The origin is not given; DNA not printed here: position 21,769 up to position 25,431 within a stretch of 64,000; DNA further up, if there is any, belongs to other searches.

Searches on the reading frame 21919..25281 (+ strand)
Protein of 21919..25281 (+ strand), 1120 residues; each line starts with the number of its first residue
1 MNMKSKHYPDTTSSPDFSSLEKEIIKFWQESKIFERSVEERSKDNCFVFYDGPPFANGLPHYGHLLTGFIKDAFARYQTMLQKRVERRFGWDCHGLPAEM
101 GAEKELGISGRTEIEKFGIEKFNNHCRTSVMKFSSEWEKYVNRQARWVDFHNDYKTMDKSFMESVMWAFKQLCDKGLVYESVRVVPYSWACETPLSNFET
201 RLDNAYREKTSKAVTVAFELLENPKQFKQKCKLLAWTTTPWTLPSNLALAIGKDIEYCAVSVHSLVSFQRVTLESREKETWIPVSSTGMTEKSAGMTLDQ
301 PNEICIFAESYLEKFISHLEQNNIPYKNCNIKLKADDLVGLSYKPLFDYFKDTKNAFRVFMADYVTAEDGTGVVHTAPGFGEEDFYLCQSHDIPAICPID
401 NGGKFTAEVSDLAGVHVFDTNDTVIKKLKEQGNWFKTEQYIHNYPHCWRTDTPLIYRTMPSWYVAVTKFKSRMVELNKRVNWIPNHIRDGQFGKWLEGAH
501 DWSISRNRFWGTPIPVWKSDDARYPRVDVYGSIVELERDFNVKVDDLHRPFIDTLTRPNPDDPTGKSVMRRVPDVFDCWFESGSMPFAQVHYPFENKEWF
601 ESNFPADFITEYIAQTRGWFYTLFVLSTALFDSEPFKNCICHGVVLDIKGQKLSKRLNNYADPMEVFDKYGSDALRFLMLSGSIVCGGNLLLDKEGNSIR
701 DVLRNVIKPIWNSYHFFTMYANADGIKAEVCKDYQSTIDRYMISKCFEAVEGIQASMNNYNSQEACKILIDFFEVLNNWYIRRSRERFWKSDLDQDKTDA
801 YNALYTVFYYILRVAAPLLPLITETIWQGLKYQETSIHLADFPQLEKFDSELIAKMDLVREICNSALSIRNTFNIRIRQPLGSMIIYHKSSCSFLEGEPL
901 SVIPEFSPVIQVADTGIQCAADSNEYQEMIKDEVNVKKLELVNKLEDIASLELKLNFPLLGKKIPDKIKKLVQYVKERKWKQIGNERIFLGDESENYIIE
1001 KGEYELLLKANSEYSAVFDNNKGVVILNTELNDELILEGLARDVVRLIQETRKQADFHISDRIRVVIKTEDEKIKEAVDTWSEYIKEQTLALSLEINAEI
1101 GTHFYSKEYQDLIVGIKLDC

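Call 13: search_protein_families(library=pfam, proteins=[window:21919-25281:+], max_evalue=0.001)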
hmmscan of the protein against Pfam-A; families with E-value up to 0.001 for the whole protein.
window:21919-25281:+ (1120 aa): 4 families
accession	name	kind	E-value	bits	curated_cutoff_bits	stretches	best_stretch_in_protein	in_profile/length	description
PF00133.28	tRNA-synt_1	-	3.9e-133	444.7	22.7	1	24-683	2-406/414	tRNA synthetases class I (I, L, M and V)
PF19302.4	DUF5915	-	1.9e-30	106.3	27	1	927-1099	1-175/195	Domain of unknown function (DUF5915)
PF08264.19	Anticodon_1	-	9.4e-30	103.9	25.1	1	739-881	1-144/148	Anticodon-binding domain of tRNA ligase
PF09334.17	tRNA-synt_1g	-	1.7e-17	63.7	20.1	1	54-196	8-131/391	tRNA synthetases class I (M)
